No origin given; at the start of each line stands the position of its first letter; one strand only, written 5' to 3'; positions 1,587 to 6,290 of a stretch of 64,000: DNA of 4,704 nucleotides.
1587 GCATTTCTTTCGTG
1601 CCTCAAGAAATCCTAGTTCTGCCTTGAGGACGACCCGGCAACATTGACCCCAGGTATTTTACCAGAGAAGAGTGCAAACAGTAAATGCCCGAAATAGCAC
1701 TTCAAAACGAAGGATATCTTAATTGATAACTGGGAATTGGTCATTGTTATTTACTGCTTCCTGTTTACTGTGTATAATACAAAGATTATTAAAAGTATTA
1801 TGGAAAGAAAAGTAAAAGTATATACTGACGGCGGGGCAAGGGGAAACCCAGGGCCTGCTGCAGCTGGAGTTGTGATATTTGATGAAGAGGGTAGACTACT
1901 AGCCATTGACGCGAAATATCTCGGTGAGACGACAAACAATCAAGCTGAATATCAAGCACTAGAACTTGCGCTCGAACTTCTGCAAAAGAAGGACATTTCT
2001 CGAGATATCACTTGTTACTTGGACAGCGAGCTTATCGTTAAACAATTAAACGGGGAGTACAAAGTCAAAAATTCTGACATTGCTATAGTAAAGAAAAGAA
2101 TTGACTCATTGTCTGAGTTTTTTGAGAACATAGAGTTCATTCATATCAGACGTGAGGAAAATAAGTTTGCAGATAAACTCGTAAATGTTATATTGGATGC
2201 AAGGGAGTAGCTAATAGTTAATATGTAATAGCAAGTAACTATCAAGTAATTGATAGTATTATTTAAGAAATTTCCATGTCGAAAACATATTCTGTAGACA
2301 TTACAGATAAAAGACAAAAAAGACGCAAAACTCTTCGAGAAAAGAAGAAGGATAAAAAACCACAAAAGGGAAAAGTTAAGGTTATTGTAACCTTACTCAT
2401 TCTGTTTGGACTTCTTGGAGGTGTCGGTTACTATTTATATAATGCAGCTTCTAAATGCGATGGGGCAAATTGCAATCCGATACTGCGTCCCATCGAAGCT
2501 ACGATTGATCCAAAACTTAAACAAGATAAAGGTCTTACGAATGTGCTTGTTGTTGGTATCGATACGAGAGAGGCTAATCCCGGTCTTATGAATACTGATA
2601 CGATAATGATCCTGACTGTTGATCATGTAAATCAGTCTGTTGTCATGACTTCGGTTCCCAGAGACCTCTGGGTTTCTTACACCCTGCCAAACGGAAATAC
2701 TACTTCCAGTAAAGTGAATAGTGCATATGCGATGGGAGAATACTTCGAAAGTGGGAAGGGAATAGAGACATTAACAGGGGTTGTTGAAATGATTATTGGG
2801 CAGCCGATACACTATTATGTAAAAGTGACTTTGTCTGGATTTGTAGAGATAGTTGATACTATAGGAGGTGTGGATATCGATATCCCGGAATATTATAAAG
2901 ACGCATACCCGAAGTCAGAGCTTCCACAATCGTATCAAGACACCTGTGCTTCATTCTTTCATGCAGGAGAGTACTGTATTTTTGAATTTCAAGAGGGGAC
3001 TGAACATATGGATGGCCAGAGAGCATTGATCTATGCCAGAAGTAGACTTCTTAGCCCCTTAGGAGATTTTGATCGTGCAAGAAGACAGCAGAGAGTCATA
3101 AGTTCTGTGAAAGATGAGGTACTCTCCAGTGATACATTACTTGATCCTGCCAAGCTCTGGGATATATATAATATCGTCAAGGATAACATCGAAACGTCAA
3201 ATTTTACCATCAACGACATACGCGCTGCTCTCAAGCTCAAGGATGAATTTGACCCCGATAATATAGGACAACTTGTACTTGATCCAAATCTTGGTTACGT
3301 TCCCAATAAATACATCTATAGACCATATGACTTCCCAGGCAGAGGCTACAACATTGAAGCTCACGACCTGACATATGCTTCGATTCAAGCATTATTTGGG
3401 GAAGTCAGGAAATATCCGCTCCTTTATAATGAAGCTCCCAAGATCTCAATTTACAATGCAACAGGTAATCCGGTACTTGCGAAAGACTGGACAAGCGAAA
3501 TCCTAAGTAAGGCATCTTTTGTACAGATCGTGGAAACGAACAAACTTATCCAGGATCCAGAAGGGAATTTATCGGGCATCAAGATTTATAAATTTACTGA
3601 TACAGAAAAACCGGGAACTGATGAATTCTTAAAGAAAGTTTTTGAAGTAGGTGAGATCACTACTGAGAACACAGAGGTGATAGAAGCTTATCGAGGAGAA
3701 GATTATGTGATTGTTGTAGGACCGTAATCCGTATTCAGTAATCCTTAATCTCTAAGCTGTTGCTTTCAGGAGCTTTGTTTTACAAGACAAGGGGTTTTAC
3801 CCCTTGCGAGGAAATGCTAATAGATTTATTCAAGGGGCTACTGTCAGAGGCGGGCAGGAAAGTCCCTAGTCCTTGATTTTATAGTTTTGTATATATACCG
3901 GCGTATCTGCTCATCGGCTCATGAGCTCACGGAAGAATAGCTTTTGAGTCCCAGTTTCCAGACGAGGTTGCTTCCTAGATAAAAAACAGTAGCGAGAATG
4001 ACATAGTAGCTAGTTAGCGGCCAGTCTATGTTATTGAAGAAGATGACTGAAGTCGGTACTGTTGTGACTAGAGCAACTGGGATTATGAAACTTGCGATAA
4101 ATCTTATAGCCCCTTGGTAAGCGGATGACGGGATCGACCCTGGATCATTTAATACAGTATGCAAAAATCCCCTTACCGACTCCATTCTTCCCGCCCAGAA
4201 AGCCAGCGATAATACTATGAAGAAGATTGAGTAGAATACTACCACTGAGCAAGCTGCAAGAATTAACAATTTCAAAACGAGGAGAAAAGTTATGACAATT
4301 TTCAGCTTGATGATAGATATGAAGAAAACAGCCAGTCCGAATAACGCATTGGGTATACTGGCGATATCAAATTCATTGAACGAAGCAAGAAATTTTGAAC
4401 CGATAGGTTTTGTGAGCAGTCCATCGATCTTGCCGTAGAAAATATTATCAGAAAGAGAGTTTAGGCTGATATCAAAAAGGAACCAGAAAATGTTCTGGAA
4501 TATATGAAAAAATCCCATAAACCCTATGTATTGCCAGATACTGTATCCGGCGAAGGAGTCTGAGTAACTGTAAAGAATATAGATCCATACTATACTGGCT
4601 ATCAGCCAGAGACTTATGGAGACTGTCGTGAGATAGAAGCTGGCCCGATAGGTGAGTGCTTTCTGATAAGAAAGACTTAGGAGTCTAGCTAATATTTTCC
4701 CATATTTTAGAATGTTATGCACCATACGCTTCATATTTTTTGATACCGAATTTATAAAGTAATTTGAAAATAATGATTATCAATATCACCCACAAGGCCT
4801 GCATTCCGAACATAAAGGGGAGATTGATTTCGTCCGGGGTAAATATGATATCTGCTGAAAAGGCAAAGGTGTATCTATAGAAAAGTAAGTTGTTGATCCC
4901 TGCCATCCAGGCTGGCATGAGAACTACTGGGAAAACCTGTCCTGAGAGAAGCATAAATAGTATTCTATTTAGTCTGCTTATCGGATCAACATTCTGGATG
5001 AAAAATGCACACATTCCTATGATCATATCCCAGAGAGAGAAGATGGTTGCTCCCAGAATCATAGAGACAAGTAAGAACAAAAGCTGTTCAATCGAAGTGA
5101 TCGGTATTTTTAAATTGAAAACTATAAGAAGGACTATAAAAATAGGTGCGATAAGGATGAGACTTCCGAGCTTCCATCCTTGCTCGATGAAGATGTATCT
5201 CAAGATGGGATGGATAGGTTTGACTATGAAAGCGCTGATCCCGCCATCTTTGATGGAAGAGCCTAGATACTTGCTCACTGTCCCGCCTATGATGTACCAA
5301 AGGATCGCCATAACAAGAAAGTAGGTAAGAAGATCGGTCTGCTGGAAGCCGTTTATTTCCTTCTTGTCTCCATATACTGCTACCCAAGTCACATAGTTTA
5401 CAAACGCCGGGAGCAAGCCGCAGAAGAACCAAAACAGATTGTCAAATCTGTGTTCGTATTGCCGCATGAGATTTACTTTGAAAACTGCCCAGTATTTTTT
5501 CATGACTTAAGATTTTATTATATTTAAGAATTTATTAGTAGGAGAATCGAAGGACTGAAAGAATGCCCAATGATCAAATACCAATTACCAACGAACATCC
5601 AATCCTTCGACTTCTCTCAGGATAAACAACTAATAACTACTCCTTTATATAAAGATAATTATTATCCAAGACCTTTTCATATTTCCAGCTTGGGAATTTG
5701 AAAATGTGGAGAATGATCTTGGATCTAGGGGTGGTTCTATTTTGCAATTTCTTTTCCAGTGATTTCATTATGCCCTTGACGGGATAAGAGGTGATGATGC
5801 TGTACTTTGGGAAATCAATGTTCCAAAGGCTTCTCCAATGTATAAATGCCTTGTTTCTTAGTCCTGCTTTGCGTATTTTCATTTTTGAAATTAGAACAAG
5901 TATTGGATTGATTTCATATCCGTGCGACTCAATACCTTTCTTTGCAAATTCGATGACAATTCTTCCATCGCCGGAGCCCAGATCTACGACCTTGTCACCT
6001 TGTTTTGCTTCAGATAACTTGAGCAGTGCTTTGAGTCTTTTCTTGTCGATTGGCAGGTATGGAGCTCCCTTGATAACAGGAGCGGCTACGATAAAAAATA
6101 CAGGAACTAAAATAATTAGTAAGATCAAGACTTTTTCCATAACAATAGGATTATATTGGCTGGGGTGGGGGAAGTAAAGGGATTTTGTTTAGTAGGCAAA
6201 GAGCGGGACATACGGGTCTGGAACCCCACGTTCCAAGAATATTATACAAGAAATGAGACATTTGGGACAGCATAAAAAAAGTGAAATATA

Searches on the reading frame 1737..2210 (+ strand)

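Call 50: search_protein_families(library=pfam, proteins=[window:1737-2210:+], max_evalue=0.001)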
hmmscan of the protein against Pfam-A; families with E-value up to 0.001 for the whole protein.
window:1737-2210:+ (157 aa): 2 families
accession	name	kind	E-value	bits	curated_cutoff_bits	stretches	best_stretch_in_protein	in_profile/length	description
PF13456.12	RVT_3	-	5.8e-23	81.6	21.6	1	30-150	2-121/123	Reverse transcriptase-like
PF00075.30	RNase_H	-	3e-13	50.6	25.8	1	24-149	2-136/141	RNase H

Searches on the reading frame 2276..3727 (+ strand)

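Call 50: search_protein_families(library=pfam, proteins=[window:2276-3727:+], max_evalue=0.001)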
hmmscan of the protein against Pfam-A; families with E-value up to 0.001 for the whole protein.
window:2276-3727:+ (483 aa): 1 family
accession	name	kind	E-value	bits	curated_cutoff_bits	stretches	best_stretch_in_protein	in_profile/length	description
PF03816.19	LytR_cpsA_psr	-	1.5e-35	123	24.6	1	106-282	1-148/150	LytR_cpsA_psr family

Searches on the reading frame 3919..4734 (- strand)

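Call 50: search_protein_families(library=pfam, proteins=[window:3919-4734:-], max_evalue=0.001)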
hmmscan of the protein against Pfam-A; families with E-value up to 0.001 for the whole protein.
window:3919-4734:- (271 aa): 1 family
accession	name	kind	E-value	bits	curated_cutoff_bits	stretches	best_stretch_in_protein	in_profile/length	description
PF06182.17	ABC2_membrane_6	-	1.8e-36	126.5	22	1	42-269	2-228/229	ABC-2 family transporter protein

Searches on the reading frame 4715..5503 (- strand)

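Call 50: search_protein_families(library=pfam, proteins=[window:4715-5503:-], max_evalue=0.001)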
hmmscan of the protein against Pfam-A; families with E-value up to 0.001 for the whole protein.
window:4715-5503:- (262 aa): 2 families
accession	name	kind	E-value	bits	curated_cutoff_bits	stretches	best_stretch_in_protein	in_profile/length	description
PF06182.17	ABC2_membrane_6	-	1.9e-14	54.5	22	1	31-261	2-229/229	ABC-2 family transporter protein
PF01061.29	ABC2_membrane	-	0.00024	21.2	26.9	1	8-215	3-205/211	ABC-2 type transporter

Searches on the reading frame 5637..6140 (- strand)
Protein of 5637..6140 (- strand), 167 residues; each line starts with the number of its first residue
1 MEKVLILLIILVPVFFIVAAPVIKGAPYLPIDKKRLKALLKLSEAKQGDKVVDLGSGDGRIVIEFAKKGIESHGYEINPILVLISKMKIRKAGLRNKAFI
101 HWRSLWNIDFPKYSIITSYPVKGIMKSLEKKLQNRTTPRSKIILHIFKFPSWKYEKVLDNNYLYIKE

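Call 50: search_protein_families(library=pfam, proteins=[window:5637-6140:-], max_evalue=0.001)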
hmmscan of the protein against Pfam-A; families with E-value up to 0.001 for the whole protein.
window:5637-6140:- (167 aa): 2 families
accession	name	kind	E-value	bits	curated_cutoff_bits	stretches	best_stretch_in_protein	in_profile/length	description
PF13847.12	Methyltransf_31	-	3.5e-05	23.9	27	1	46-100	2-59/145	Methyltransferase domain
PF13489.12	Methyltransf_23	-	4.8e-05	23.6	27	1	37-90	11-61/164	Methyltransferase domain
